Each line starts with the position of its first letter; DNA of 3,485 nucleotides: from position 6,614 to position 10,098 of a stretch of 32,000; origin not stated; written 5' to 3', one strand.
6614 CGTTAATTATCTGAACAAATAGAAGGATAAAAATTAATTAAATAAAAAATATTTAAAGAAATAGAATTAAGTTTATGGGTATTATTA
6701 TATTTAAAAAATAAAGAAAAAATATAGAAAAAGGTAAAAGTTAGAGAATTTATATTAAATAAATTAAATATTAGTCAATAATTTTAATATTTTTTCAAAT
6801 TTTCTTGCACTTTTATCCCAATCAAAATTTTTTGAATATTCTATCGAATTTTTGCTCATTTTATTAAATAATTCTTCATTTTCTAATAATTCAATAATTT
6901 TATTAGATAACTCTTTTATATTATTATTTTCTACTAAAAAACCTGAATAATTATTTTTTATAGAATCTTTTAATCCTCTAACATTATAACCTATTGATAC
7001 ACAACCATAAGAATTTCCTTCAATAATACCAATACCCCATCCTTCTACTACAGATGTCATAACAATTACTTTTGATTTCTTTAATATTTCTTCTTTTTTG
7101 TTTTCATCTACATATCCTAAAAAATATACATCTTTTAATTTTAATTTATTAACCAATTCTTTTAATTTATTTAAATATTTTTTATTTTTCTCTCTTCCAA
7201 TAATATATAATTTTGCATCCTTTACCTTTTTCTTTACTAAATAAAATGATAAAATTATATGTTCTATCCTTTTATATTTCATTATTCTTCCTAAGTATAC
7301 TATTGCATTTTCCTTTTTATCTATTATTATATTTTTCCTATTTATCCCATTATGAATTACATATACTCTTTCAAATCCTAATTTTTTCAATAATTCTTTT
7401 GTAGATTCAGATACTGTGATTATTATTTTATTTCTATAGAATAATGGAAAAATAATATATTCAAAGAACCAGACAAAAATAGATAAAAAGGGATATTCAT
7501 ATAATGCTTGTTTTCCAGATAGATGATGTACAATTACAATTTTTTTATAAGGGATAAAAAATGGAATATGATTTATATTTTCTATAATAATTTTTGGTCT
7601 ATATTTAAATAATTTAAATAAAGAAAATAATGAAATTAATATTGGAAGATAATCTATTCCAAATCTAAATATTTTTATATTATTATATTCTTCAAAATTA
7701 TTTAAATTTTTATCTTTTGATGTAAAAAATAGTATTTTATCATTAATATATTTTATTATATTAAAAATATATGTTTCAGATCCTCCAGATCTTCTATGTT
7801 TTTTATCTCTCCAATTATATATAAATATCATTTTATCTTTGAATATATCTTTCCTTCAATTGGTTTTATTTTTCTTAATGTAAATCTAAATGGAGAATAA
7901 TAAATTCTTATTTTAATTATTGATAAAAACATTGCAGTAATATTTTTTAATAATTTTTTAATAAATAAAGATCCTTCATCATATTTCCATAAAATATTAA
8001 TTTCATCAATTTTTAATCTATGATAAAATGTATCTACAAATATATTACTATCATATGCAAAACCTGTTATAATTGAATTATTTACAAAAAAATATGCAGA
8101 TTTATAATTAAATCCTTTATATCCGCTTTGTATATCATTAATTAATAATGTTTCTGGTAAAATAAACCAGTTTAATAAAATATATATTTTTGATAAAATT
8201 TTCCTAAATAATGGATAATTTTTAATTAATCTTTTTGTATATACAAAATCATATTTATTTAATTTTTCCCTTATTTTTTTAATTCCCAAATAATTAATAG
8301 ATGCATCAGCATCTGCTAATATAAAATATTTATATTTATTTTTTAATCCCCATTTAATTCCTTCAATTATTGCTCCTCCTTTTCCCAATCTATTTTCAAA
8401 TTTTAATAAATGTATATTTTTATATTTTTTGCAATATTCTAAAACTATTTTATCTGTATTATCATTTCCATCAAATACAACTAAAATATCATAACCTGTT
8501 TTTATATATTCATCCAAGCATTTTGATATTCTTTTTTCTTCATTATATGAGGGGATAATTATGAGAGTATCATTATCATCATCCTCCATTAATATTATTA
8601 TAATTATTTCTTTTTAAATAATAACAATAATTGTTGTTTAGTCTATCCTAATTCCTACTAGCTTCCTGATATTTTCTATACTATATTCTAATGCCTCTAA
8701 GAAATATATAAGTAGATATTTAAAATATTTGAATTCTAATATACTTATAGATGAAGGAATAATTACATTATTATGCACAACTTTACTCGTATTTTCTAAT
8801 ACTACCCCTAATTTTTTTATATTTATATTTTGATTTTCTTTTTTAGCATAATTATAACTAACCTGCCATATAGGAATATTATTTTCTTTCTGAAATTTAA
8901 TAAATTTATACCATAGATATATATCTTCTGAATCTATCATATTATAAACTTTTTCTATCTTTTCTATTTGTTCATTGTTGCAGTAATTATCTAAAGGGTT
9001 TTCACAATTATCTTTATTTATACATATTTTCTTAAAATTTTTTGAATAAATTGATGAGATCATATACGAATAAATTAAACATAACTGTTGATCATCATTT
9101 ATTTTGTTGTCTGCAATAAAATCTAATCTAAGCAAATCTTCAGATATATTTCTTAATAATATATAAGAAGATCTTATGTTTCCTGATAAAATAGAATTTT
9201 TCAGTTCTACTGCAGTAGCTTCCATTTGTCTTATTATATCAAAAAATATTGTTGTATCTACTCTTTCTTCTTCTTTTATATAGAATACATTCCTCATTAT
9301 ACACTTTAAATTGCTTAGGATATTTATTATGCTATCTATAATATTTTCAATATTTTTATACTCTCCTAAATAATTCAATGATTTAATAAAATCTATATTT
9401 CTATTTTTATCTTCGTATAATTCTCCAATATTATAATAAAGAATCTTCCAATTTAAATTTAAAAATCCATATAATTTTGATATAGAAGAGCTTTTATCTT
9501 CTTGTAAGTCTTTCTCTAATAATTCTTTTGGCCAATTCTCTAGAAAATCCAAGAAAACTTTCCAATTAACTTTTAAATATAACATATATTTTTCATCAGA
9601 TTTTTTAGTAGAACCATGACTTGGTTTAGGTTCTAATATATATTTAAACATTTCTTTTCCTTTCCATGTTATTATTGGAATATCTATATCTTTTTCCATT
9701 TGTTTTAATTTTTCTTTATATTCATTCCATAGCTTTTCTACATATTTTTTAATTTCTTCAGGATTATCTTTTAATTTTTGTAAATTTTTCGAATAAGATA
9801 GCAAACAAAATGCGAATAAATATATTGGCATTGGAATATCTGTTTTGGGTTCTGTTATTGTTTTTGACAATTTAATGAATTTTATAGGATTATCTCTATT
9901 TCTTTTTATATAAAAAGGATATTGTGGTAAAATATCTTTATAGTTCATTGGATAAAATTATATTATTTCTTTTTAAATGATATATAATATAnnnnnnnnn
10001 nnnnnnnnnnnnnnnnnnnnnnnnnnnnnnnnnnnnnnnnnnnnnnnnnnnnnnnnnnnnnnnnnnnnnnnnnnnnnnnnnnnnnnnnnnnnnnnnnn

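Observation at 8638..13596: Candidate undescribed ATPase-centred system inserted in the glycan locus: two small proteins, an AAA_21-like ATPase, a membrane protein and a 436-aa unknown, facing a second ATPase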

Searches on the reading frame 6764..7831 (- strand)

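Call 8: search_protein_families(library=pfam, proteins=[window:6764-7831:-], max_evalue=0.001)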
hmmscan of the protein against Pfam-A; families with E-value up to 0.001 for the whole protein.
window:6764-7831:- (355 aa): 3 families
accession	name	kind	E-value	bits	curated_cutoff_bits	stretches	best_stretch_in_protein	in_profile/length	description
PF00534.26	Glycos_transf_1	-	9.1e-36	123.4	26.4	1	164-330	5-170/172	Glycosyl transferases group 1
PF13692.12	Glyco_trans_1_4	-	5.8e-25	88.6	27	1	175-318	2-142/142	Glycosyl transferases group 1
PF13439.12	Glyco_transf_4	-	2.1e-09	38.1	28.5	1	16-165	2-168/170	Glycosyltransferase Family 4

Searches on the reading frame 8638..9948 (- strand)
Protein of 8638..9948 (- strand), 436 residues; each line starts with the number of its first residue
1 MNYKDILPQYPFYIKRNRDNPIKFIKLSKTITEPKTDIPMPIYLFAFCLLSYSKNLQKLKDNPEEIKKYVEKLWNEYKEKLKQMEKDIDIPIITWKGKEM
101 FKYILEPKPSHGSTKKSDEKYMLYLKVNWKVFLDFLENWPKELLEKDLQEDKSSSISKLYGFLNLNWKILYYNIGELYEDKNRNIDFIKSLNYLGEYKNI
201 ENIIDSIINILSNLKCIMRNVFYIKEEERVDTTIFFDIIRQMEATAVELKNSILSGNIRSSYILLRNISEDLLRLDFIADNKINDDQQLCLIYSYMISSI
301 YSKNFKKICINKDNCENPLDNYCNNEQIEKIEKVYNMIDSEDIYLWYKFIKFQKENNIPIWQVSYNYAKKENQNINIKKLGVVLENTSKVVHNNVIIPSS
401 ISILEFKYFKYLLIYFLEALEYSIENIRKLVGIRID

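Call 3: search_protein_families(library=pfam, proteins=[window:8638-9948:-], max_evalue=0.1)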
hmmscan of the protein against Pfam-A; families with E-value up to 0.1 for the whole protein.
window:8638-9948:- (436 aa): 1 family
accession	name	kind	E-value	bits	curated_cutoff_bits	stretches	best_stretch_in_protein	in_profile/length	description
PF06881.16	Elongin_A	-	0.091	13.7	29.8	1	317-370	14-62/105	RNA polymerase II transcription factor SIII (Elongin) subunit A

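Call 4: search_protein_families(library=padloc, proteins=[window:8638-9948:-], max_evalue=0.1)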
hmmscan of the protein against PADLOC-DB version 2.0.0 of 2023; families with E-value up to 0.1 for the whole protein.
window:8638-9948:- (436 aa): 0 families

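Call 9: search_protein_families(library=ncbifam, proteins=[window:8638-9948:-], max_evalue=0.1)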
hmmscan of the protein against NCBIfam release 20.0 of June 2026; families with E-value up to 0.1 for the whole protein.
window:8638-9948:- (436 aa): 0 families

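Call 10: find_encoding_contigs(protein=window:8638-9948:-, flank=10000, max_places=6)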
Protein window:8638-9948:- (436 aa): no gene with exactly this product is on record in the collection.

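Call 11: find_homologous_proteins(query=window:8638-9948:-, max_evalue=0.001)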
Query window:8638-9948:- (436 aa): 1 proteins with E <= 0.001 among 8000 candidates.
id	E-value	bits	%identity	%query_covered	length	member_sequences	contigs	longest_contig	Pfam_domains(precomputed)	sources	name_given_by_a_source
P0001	1.6e-281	951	100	100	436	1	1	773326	-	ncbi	ncbi:hypothetical protein YN1_7220 [Nanoarchaeota archaeon]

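Call 29: search_protein_representatives(protein=window:8638-9948:-)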
Query: 436 residues. Proteins with E-value up to 0.001 (for the whole library): 3; up to 1e-10: 1; up to 1e-30: 1. The best 3 are listed.
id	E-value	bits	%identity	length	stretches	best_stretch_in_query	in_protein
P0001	5.0e-282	951.3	100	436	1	1-436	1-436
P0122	1.2e-04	37.3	28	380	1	121-427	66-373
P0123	7.8e-04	34.7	28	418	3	105-304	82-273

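Call 31: find_encoding_contigs(protein=P0122, flank=6000, max_places=3)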
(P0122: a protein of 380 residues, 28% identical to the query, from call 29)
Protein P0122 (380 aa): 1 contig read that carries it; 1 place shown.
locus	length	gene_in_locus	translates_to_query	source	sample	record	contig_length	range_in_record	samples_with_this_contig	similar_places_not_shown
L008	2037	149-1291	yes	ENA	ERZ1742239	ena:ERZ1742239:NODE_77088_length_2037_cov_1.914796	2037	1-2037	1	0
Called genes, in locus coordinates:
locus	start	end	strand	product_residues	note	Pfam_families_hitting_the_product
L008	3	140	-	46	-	?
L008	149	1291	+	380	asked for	-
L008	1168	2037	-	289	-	?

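Call 32: find_encoding_contigs(protein=P0123, flank=6000, max_places=3)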
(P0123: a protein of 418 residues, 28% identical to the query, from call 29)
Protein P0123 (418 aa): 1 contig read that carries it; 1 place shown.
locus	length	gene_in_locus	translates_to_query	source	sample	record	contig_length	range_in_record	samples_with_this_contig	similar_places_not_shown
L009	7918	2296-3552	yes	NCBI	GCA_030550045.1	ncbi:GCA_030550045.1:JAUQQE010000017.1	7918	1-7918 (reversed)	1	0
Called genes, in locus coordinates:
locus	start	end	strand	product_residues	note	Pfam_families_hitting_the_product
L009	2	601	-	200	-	?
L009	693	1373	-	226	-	PF00702:Hydrolase, PF06888:Put_Phosphatase (weak), PF12710:HAD, PF13419:HAD_2 (faint), PF08282:Hydrolase_3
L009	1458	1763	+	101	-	PF03685:UPF0147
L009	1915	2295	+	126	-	-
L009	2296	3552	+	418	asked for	-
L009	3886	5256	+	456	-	PF18458:XPB_DRD, PF04851:ResIII, PF00270:DEAD, PF16203:ERCC3_RAD25_C, PF00271:Helicase_C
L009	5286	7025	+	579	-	PF05626:DUF790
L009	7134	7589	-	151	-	-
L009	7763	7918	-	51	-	?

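Call 34: find_homologous_proteins(query=A2, max_evalue=0.01)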
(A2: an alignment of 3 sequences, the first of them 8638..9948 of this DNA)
Query A2 (3 sequences) (436 aa, profile of the alignment): 2 proteins with E <= 0.01 among 8000 candidates.
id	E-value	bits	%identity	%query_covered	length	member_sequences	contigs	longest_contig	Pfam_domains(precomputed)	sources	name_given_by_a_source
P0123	1.2e-178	612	25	73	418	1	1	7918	-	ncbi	-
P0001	7.6e-160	550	100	100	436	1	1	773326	-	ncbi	ncbi:hypothetical protein YN1_7220 [Nanoarchaeota archaeon]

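Call 37: predict_structure(alignment_id=A2)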
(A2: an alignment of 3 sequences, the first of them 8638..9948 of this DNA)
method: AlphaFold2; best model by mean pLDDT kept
length: 436 residues; sequences in the alignment: 3
mean_pLDDT: 55.3   pTM: 0.61
mean pLDDT of the five models: 55.3, 54.9, 50.2, 49.4, 47.6
residues with pLDDT >= 90: 15; 70-90: 107; 50-70: 106; < 50: 208
segments of 3 or more residues with pLDDT < 50: 1-63, 80-91, 113-120, 165-186, 224-231, 281-358, 394-401, 434-436
pLDDT, mean of each block of 10 residues (from residue 1): 23 24 25 32 41 42 50 52 40 68 57 45 60 75 82 63 49 32 46 68 89 74 46 66 87 77 85 70 43 40 31 32 39 41 40 41 61 76 82 49 74 92 73 47
secondary structure, 60 per line:
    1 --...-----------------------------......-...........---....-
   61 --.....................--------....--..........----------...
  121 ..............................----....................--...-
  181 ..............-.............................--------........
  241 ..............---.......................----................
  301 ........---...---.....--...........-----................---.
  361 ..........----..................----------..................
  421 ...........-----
elements in order: E35-40 H42-52 H56-59 H63-83 E92-95 E98-107 E121-128 H129-150 H155-174 H181-194 H196-224 H233-254 H258-280 H285-308 H318-322 H325-335 H341-356 H360-370 H375-392 H403-431

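Call 38: search_protein_families(library=phrogs, proteins=[window:8638-9948:-, P0122, P0123], max_evalue=0.1)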
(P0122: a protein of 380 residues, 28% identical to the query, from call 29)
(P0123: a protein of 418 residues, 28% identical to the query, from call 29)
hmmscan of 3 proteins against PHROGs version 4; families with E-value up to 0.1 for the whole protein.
window:8638-9948:- (436 aa): 0 families

P0122 (380 aa): 0 families

P0123 (418 aa): 3 families
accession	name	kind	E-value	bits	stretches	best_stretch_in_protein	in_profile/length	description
phrog_15776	-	unknown function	0.064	14.6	0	211-273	25-83/95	-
phrog_13092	-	unknown function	0.072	13.9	0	275-293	30-49/58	-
phrog_14457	-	unknown function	0.095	14.2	0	177-227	22-73/87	-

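Call 42: fold_search(model_id=the predicted structure, library=pdb)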
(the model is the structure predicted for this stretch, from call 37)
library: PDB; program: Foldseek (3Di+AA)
matches with E <= 10: 489; with E <= 0.001: 0
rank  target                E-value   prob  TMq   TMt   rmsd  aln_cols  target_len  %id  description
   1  7ocy_A                1.3e-01  0.38  0.19  0.16  16.7       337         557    9  Enterococcus faecalis EfrCD in complex with a nanobody (released 2022-05-18)
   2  7vvo_R                2.1e-01  0.38  0.22  0.28  13.4       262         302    8  PTH-bound human PTH1R in complex with Gs (class5) (released 2022-08-03)
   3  9ocj_A                2.3e-01  0.12  0.14  0.12  20.6       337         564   12  Transporter associated with antigen processing (TAP) bound to the viral protein CPXV012 in the outward-facing open sta (released 2025-09-10)
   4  8z9x_A                2.5e-01  0.09  0.12  0.10  19.6       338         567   11  Cryo-EM structure of Phytanoyl-CoA-bound human very long-chain fatty acid ABC transporter ABCD3 (released 2024-09-18)
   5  8qae_A                3.2e-01  0.47  0.18  0.35  15.6       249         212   10  X-ray crystal structure of a de novo designed single-chain antiparallel 6-helix alpha-helical barrel, sc-apCC-6-SLLA (released 2024-07-03)
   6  6nbf_R                3.5e-01  0.41  0.26  0.29  11.2       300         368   11  Cryo-EM structure of parathyroid hormone receptor type 1 in complex with a long-acting parathyroid hormone analog and  (released 2019-04-17)
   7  9n63_A                3.5e-01  0.12  0.16  0.14  15.6       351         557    9  Transporter associated with antigen processing (TAP) EQ mutant bound to ATP in the outward-facing open state (released 2025-09-03)
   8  9csi                  3.7e-01  0.15  0.19  0.16  16.4       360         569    9  A. baumannii MsbA Bound to Cerastecin Compound 5 (released 2024-09-04)
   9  9bqx_A                3.7e-01  0.13  0.12  0.20  27.8       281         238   14  Membrane-bound AMPH-1 tube in the presence of GTP (released 2025-05-14)
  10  7bcw_A                3.8e-01  0.23  0.22  0.18  16.5       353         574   10  Structure of MsbA in Salipro with ADP vanadate (released 2022-01-12)
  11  8hao_R                4.0e-01  0.33  0.26  0.30  11.2       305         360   10  Human parathyroid hormone receptor-1 dimer (released 2022-12-21)
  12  7y67_D                4.3e-01  0.38  0.22  0.31  14.8       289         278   10  Cryo-EM structure of C089-bound C5aR1(I116A) mutant in complex with Gi protein (released 2023-03-01)
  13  9g3d_A                4.7e-01  0.06  0.10  0.11  19.3       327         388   11  Cryo-EM structure of SbmA in the inward-facing-narrow conformation bound to 2 sybodies (released 2025-07-23)
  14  2xra_A                4.9e-01  0.25  0.14  0.27  17.1       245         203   10  crystal structure of the HK20 Fab in complex with a gp41 mimetic 5- Helix (released 2010-12-15)
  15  9dze_f                4.9e-01  0.11  0.12  0.18  24.2       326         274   12  Computationally Designed Bifaceted Protein Nanomaterial pD5-14 (released 2024-10-30)
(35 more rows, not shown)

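Call 58: search_solved_structures(query=A2, max_evalue=10)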
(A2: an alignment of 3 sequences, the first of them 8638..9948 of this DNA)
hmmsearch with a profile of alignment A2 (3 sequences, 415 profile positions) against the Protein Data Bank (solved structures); distinct sequences matched with E-value up to 10: 1.
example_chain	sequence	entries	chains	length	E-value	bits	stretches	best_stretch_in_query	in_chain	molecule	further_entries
6lk9_A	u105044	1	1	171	0.62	12.1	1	265-381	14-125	Coho salmon ferritin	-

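Call 69: fold_search(model_id=the predicted structure, library=viral)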
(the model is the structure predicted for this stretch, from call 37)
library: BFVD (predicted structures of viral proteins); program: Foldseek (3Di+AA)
matches with E <= 10: 320; with E <= 0.001: 0
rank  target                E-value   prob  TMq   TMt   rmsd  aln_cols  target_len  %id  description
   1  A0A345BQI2            4.2e-02  0.54  0.19  0.23  18.8       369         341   10  (no name in the UniProt tables at hand)
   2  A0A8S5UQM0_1          1.2e-01  0.18  0.16  0.09  28.2       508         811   11  Uncharacterized protein [Podoviridae sp. ctQyH19]
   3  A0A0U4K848            1.7e-01  0.06  0.09  0.09  47.7       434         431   12  Uncharacterized protein [Arthrobacter phage Jasmine]
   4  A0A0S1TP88            2.4e-01  0.60  0.25  0.30  17.1       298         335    9  G protein-coupled receptor-6.3 [Elephant endotheliotropic herpesvirus 4]
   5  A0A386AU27            2.8e-01  0.35  0.21  0.25  18.2       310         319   11  G protein-coupled receptor 6 [Elephant endotheliotropic herpesvirus 1A]
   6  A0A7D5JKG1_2          2.8e-01  0.08  0.12  0.05  54.2       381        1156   11  (no name in the UniProt tables at hand)
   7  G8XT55                3.2e-01  0.12  0.14  0.19  20.8       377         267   12  Membrane protein S29 [Saimiriine betaherpesvirus 4]
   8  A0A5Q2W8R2            3.4e-01  0.04  0.08  0.09  52.7       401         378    9  (no name in the UniProt tables at hand)
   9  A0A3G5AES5            3.9e-01  0.11  0.15  0.12  26.4       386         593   13  Uncharacterized protein [Satyrvirus sp.]
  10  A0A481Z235            4.1e-01  0.12  0.13  0.19  16.5       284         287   13  Uncharacterized protein [Pithovirus LCPAC101]
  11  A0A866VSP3            4.3e-01  0.47  0.24  0.29  13.3       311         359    9  G protein-coupled receptor-4B [Elephant endotheliotropic herpesvirus 3A]
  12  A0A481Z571            4.3e-01  0.38  0.26  0.25  14.2       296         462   12  Uncharacterized protein [Pithovirus LCPAC102]
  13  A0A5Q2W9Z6            4.6e-01  0.06  0.13  0.10  29.7       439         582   13  (no name in the UniProt tables at hand)
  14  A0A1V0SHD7            4.8e-01  0.12  0.13  0.18  27.3       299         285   16  Uncharacterized protein [Hokovirus HKV1]
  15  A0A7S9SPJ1            5.0e-01  0.09  0.16  0.12  27.9       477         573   12  (no name in the UniProt tables at hand)
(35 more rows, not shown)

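Call 83: find_related_loci(query=A2, collection=viral_contigs, flank=5000)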
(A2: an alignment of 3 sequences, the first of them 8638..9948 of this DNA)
Query A2 (436 aa) in viral_contigs; peptide patterns used: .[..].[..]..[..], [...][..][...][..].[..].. (x = any residue, [..] = any of these).
385 stretches matched a pattern, but none encodes a relative of the query by tblastn (E <= 1e-3).
